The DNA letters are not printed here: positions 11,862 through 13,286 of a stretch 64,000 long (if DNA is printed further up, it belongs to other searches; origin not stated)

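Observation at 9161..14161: Six-gene operon resembling a lipid-carrier sugar epimerisation/modification pathway (GT2-TM, FAD oxidoreductase, SDR, TIM-barrel isomerase, SMR/ArnE-like, second GT2)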

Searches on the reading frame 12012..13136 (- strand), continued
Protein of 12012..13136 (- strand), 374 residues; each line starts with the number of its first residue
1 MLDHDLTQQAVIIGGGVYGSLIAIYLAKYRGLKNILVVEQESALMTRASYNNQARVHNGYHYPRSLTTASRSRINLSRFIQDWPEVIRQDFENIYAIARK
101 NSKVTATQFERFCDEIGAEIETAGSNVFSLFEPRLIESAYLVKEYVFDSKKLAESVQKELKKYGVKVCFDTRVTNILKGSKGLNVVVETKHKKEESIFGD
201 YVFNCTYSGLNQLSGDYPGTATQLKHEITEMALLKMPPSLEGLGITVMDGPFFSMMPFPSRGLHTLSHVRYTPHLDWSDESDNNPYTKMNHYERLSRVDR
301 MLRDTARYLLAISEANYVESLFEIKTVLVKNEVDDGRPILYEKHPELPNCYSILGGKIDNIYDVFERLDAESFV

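Call 39: get_annotated_region(hit=H8, flank=6000)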
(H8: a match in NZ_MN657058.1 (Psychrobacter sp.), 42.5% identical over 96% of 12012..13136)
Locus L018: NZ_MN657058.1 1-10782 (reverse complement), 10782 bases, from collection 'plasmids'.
description: Psychrobacter sp. strain ANT_P22 plasmid pA22P4, complete sequence
organism: Psychrobacter sp. (NCBI taxid 56811)
taxonomy: Bacteria; Pseudomonadota; Gammaproteobacteria; Moraxellales; Moraxellaceae; Psychrobacter; Psychrobacter sp.
host: -; source: -; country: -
typing (MOB-suite, as given by PLSDB): non-mobilizable
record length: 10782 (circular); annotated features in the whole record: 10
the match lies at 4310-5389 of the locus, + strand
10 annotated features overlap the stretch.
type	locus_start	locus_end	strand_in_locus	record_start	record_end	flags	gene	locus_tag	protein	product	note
CDS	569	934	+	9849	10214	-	mobC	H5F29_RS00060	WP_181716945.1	plasmid mobilization relaxosome protein MobC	-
CDS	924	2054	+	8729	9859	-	-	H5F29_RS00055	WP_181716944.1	relaxase/mobilization nuclease domain-containing protein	-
CDS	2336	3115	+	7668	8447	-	-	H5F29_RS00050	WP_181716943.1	NAD(P)-dependent oxidoreductase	-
CDS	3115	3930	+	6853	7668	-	-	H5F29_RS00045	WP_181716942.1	TIM barrel protein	-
CDS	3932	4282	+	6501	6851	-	-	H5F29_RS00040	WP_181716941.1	SMR family transporter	-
CDS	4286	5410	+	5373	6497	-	-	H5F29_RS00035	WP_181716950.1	FAD-dependent oxidoreductase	-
CDS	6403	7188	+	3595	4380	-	-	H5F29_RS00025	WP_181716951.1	glycosyltransferase family 2 protein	-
CDS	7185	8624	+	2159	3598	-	-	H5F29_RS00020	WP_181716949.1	hypothetical protein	-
CDS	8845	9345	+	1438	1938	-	-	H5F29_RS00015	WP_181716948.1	plasmid replication DNA-binding protein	-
CDS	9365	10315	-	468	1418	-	repM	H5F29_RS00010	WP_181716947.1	replication initiation protein RepM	GO:0006270 - DNA replication initiation [Evidence IEA]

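Call 40: get_annotated_region(hit=H3, flank=10000)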
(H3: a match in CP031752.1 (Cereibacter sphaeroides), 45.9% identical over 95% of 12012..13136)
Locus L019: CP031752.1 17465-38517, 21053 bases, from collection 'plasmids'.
description: Cereibacter sphaeroides strain EBL0706 plasmid p.A, complete sequence
organism: Cereibacter sphaeroides (NCBI taxid 1063)
taxonomy: Bacteria; Pseudomonadota; Alphaproteobacteria; Rhodobacterales; Paracoccaceae; Cereibacter; Cereibacter sphaeroides
host: -; source: cell culture; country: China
typing (MOB-suite, as given by PLSDB): non-mobilizable; replicon rep_cluster_252
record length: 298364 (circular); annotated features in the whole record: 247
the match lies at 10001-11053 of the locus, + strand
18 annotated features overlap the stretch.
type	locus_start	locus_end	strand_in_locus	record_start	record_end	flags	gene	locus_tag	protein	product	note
CDS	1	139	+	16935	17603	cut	-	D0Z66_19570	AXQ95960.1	cytochrome C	-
CDS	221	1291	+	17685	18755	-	-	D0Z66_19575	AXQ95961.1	FUSC family protein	-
CDS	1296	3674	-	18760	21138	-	-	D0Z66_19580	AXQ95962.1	mechanosensitive ion channel protein MscS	-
CDS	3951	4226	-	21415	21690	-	-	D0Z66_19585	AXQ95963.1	hypothetical protein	-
CDS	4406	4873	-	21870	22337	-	-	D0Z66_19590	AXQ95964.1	dUTP diphosphatase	-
CDS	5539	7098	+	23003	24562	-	-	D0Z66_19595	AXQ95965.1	hypothetical protein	-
CDS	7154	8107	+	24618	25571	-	-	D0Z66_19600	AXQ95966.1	hypothetical protein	-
CDS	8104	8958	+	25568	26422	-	-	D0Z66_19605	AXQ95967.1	sugar phosphate isomerase/epimerase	-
CDS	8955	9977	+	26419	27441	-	-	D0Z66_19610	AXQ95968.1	hypothetical protein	-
CDS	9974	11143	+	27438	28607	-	-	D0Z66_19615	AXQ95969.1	FAD-binding oxidoreductase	-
CDS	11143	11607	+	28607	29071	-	-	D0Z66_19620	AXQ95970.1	GtrA family protein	-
CDS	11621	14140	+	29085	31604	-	-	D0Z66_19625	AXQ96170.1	glycosyltransferase family 2 protein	-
CDS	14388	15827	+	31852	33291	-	-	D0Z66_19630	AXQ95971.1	hypothetical protein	-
CDS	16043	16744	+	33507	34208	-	-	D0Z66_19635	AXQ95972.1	hypothetical protein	-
CDS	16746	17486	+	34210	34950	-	-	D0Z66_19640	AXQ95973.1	hypothetical protein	-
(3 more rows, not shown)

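Call 41: get_annotated_region(hit=H2, flank=10000)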
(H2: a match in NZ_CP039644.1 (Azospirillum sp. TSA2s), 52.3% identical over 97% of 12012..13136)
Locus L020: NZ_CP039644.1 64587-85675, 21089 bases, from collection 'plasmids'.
description: Azospirillum sp. TSA2s plasmid p2, complete sequence
organism: Azospirillum sp. TSA2s (NCBI taxid 709810)
taxonomy: Bacteria; Pseudomonadota; Alphaproteobacteria; Rhodospirillales; Azospirillaceae; Azospirillum; Azospirillum sp. TSA2s
host: -; source: Soil,rice paddy soil; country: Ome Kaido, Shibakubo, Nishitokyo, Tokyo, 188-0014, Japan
typing (MOB-suite, as given by PLSDB): mobilizable; replicon rep_cluster_1806; relaxase MOBP
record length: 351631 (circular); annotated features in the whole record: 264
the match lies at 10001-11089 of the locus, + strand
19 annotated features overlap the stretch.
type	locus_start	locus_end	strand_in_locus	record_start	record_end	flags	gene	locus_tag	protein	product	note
CDS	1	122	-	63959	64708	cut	-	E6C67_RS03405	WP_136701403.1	class I SAM-dependent methyltransferase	-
CDS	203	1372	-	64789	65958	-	-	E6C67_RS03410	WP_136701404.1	glycosyltransferase family 4 protein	-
CDS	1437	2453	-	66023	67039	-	-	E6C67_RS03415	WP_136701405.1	GDP-mannose 4,6-dehydratase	-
CDS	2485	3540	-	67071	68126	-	gmd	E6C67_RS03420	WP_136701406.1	GDP-mannose 4,6-dehydratase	GO:0000271 - polysaccharide biosynthetic process [Evidence IEA]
CDS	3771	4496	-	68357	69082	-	-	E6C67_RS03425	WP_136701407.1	methyltransferase domain-containing protein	-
CDS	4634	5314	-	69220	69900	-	-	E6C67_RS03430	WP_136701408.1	class I SAM-dependent methyltransferase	-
CDS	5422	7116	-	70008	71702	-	-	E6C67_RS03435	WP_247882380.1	ABC transporter ATP-binding protein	-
CDS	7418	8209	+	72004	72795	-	-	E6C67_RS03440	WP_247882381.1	hypothetical protein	-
CDS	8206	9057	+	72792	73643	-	-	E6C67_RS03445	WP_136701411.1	TIM barrel protein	-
CDS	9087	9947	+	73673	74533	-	-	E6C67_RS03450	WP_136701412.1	glycosyltransferase family 2 protein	-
CDS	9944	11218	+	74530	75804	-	-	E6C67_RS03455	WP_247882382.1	FAD-dependent oxidoreductase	-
CDS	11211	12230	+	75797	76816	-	-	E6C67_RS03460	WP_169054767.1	glycosyltransferase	-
CDS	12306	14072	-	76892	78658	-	-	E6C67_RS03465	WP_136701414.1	glycosyltransferase family 9 protein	-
CDS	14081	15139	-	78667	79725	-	-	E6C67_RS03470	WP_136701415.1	glycosyltransferase 61 family protein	-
CDS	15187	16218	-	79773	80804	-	-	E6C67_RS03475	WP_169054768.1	glycosyltransferase family 2 protein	-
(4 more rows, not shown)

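Call 45: find_encoding_contigs(protein=P0072, flank=9000, max_places=1)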
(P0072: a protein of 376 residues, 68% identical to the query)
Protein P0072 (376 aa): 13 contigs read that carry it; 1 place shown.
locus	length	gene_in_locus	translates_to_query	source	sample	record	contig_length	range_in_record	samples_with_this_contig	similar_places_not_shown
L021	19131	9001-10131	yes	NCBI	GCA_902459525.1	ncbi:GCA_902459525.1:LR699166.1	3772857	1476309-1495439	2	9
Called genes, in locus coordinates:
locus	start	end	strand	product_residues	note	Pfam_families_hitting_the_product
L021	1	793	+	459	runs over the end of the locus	PF00005:ABC_tran, PF14524:Wzt_C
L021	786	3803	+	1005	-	PF13641:Glyco_tranf_2_3 (weak), PF00535:Glycos_transf_2, PF13632:Glyco_trans_2_3 (faint), PF00535:Glycos_transf_2, PF10111:Glyco_tranf_2_2 (weak), PF13641:Glyco_tranf_2_3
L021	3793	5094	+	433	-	PF21374:WsaF_N, PF22772:WsaF_C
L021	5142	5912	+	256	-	PF13489:Methyltransf_23 (weak), PF13847:Methyltransf_31, PF08241:Methyltransf_11, PF08242:Methyltransf_12, PF13649:Methyltransf_25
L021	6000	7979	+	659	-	-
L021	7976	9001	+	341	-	PF00535:Glycos_transf_2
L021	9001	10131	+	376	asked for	PF00070:Pyr_redox (faint), PF01266:DAO, PF07992:Pyr_redox_2 (faint)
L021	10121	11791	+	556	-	-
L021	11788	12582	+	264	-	-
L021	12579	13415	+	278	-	PF01261:AP_endonuc_2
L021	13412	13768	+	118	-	PF00892:EamA, PF10639:TMEM234, PF00893:Multi_Drug_Res (weak)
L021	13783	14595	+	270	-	PF00535:Glycos_transf_2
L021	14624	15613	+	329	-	PF00535:Glycos_transf_2, PF13641:Glyco_tranf_2_3, PF13632:Glyco_trans_2_3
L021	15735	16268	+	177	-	-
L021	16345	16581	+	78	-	-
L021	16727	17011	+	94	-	-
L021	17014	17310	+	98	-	PF05016:ParE_toxin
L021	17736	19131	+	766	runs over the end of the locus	PF08206:OB_RNB, PF17876:CSD2, PF18614:RNase_II_C_S1 (faint), PF00773:RNB, PF00575:S1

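Call 46: find_encoding_contigs(protein=P0030, flank=9000, max_places=1)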
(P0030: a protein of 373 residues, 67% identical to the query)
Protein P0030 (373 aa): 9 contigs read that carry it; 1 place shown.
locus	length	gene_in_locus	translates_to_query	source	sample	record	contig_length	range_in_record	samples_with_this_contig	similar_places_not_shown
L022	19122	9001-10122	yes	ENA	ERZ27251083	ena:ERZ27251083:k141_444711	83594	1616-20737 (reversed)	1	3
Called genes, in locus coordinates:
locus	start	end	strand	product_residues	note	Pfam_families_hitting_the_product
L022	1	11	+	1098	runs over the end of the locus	PF13469:Sulfotransfer_3 (weak), PF00535:Glycos_transf_2, PF13641:Glyco_tranf_2_3, PF10111:Glyco_tranf_2_2 (weak), PF13712:Glyco_tranf_2_5, PF13632:Glyco_trans_2_3 (weak)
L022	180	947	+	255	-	PF00483:NTP_transferase, PF12804:NTP_transf_3 (weak)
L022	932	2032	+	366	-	PF01073:3Beta_HSD, PF01370:Epimerase, PF02719:Polysacc_synt_2, PF04321:RmlD_sub_bind, PF16363:GDP_Man_Dehyd, PF07993:NAD_binding_4 (weak)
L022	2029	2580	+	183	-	PF00908:dTDP_sugar_isom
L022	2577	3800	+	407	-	PF08421:Methyltransf_13, PF13489:Methyltransf_23, PF08242:Methyltransf_12 (weak), PF08484:Methyltransf_14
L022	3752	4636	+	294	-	PF01370:Epimerase, PF04321:RmlD_sub_bind (faint), PF05368:NmrA (weak), PF01073:3Beta_HSD (weak), PF13460:NAD_binding_10, PF16363:GDP_Man_Dehyd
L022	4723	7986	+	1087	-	-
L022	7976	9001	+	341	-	PF00535:Glycos_transf_2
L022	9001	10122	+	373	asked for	PF00070:Pyr_redox (faint), PF01266:DAO, PF07992:Pyr_redox_2 (faint), PF12831:FAD_oxidored (faint), PF13450:NAD_binding_8 (weak)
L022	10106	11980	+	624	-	-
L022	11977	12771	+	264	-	-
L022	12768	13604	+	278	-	PF01261:AP_endonuc_2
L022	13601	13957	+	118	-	PF00892:EamA (weak), PF00893:Multi_Drug_Res (weak), PF10639:TMEM234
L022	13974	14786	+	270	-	PF00535:Glycos_transf_2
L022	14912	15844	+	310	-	PF00535:Glycos_transf_2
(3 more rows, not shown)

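Call 47: find_encoding_contigs(protein=P0031, flank=9000, max_places=1)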
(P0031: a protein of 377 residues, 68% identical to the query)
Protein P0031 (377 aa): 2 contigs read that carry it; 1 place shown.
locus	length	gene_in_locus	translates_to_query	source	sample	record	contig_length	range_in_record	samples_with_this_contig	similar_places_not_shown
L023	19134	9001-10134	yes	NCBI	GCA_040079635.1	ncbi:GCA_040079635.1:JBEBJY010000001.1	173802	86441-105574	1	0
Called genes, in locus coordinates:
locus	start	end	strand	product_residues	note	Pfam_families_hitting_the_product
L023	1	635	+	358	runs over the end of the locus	PF00535:Glycos_transf_2, PF13641:Glyco_tranf_2_3 (weak)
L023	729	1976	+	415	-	PF08421:Methyltransf_13, PF13489:Methyltransf_23, PF08484:Methyltransf_14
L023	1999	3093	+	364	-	PF14307:Glyco_tran_WbsX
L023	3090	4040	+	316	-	PF05368:NmrA, PF01073:3Beta_HSD, PF01370:Epimerase, PF04321:RmlD_sub_bind, PF07993:NAD_binding_4 (faint), PF13460:NAD_binding_10, PF16363:GDP_Man_Dehyd (weak)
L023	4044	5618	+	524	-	PF03062:MBOAT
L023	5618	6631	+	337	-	PF16822:ALGX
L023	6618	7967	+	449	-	-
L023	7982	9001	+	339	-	PF00535:Glycos_transf_2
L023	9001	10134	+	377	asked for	PF00070:Pyr_redox (faint), PF01266:DAO, PF07992:Pyr_redox_2 (faint), PF12831:FAD_oxidored (faint)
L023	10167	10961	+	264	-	-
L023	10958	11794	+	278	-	PF01261:AP_endonuc_2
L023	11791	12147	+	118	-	PF00892:EamA, PF00893:Multi_Drug_Res (weak), PF10639:TMEM234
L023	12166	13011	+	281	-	PF00535:Glycos_transf_2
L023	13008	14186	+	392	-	PF13439:Glyco_transf_4, PF13579:Glyco_trans_4_4, PF20706:GT4-conflict, PF00534:Glycos_transf_1, PF13692:Glyco_trans_1_4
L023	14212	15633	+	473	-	-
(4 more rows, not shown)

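Call 48: find_encoding_contigs(protein=P0025, flank=9000, max_places=1)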
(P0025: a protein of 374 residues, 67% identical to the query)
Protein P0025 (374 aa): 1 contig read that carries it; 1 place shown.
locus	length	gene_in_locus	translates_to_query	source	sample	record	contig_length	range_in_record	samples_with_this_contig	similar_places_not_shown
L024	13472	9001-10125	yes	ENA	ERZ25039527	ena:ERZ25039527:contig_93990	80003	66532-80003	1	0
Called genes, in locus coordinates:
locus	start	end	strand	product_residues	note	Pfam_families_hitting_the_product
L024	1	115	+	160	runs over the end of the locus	-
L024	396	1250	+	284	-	PF00005:ABC_tran, PF14524:Wzt_C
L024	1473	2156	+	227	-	PF25084:LbH_EIF2B, PF25087:GMPPB_C, PF00132:Hexapep (weak)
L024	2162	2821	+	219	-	-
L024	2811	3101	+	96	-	-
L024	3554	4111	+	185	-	PF13480:Acetyltransf_6 (weak)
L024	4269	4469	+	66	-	PF05523:FdtA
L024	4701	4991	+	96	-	-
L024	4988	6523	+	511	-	PF13470:PIN_3 (weak), PF01041:DegT_DnrJ_EryC1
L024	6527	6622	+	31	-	-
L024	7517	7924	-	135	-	-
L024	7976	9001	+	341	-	PF00535:Glycos_transf_2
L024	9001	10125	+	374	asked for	PF01266:DAO, PF07992:Pyr_redox_2 (faint), PF12831:FAD_oxidored (faint), PF13450:NAD_binding_8 (faint)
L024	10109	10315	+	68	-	-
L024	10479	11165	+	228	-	-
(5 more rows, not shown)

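Call 61: get_annotated_region(hit=H12, flank=8000)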
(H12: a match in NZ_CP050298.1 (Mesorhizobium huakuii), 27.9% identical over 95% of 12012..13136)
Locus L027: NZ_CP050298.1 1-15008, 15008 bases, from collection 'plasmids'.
description: Mesorhizobium huakuii strain 583 plasmid p_3, complete sequence
organism: Mesorhizobium huakuii (NCBI taxid 28104)
taxonomy: Bacteria; Pseudomonadota; Alphaproteobacteria; Hyphomicrobiales; Phyllobacteriaceae; Mesorhizobium; Mesorhizobium huakuii
host: -; source: Oxytropis kamtschatica,cell culture,root nodule; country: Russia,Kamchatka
typing (MOB-suite, as given by PLSDB): non-mobilizable
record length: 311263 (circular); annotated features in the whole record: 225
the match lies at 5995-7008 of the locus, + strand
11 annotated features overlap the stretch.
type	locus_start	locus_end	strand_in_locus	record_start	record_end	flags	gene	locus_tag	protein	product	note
CDS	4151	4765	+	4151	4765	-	-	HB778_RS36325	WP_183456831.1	ISAs1 family transposase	-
CDS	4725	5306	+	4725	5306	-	-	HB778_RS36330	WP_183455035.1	ISAs1 family transposase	-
CDS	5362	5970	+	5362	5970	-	-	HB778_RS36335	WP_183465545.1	hypothetical protein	-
CDS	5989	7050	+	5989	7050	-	-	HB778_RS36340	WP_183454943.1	FAD-dependent oxidoreductase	-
CDS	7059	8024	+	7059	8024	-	-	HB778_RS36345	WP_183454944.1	NAD(P)-dependent oxidoreductase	-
CDS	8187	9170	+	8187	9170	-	-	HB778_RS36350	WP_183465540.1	IS5 family transposase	-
CDS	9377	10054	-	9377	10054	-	-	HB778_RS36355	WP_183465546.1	sugar phosphate isomerase/epimerase family protein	-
CDS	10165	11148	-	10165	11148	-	-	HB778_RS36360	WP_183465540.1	IS5 family transposase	-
CDS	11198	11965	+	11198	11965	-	-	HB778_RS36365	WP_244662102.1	GGDEF domain-containing protein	-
CDS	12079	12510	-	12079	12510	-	-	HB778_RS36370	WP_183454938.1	type II toxin-antitoxin system VapC family toxin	-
CDS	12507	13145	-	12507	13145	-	-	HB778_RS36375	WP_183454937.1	DUF433 domain-containing protein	-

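Call 62: get_annotated_region(hit=H10, flank=9000)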
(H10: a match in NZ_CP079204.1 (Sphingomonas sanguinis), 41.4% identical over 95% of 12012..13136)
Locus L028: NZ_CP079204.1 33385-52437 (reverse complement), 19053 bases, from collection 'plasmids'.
description: Sphingomonas sanguinis strain NP2-R2 plasmid pNP2-R2, complete sequence
organism: Sphingomonas sanguinis (NCBI taxid 33051)
taxonomy: Bacteria; Pseudomonadota; Alphaproteobacteria; Sphingomonadales; Sphingomonadaceae; Sphingomonas; Sphingomonas sanguinis
host: -; source: cell culture,morning glory; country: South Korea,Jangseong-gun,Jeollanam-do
typing (MOB-suite, as given by PLSDB): mobilizable; replicon rep_cluster_545,rep_cluster_596; relaxase MOBP
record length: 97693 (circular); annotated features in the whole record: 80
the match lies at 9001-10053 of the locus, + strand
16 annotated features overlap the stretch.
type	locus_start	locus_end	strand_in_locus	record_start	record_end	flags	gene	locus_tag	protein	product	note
CDS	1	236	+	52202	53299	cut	-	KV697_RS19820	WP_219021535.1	glycosyltransferase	-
CDS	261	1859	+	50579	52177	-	-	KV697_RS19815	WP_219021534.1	right-handed parallel beta-helix repeat-containing protein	-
CDS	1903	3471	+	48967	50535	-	-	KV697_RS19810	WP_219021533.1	hypothetical protein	-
CDS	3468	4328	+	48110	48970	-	-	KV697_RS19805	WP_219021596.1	glycosyltransferase family 2 protein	-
CDS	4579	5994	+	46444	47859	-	-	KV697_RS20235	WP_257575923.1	sugar transferase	-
CDS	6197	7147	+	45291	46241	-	-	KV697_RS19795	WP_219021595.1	hypothetical protein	-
CDS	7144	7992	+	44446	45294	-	-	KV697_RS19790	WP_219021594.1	sugar phosphate isomerase/epimerase family protein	-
CDS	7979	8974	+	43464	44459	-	-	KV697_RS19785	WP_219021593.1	hypothetical protein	-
CDS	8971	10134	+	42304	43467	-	-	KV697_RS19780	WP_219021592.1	FAD-dependent oxidoreductase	-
CDS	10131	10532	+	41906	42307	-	-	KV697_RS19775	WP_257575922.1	GtrA family protein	-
CDS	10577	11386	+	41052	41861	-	-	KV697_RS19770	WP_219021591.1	glycosyltransferase family 2 protein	-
CDS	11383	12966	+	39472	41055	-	-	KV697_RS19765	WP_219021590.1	hypothetical protein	-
CDS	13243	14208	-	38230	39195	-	-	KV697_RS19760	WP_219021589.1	class I SAM-dependent methyltransferase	-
CDS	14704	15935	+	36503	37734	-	-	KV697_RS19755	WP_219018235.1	IS3 family transposase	-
CDS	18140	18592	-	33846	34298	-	-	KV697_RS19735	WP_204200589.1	DUF190 domain-containing protein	-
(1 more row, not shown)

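Call 69: predict_structure(alignment_id=A9)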
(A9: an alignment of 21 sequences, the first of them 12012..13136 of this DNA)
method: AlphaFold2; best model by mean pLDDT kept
length: 374 residues; sequences in the alignment: 21
mean_pLDDT: 66.6   pTM: 0.63
mean pLDDT of the five models: 66.6, 55.7, 52.7, 51.3, 45.2
residues with pLDDT >= 90: 21; 70-90: 161; 50-70: 98; < 50: 94
segments of 3 or more residues with pLDDT < 50: 1-3, 42-74, 208-227, 270-283, 322-339, 356-359
pLDDT, mean of each block of 10 residues (from residue 1): 70 75 80 83 42 38 40 53 64 81 74 75 89 89 67 73 81 80 85 87 65 34 49 81 77 65 60 45 51 66 85 79 42 45 75 58 62 64
secondary structure, 60 per line:
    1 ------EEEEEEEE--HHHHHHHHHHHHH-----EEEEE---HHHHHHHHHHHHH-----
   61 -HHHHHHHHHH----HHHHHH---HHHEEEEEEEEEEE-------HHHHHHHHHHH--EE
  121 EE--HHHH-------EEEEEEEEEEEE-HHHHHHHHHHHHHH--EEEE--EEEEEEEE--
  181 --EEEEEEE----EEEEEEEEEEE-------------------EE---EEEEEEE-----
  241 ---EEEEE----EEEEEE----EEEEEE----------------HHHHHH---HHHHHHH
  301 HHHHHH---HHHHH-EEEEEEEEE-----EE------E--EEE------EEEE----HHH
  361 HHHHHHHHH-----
elements in order: E7-14 H17-29 E35-39 H43-55 H62-71 H76-81 E88-98 H106-116 E119-122 H125-128 E136-147 H149-162 E165-168 E171-178 E183-189 E194-204 E229-235 E244-248 E253-258 E263-268 H285-290 H294-306 H310-314 E316-324 E341-343 E350-353 H358-369
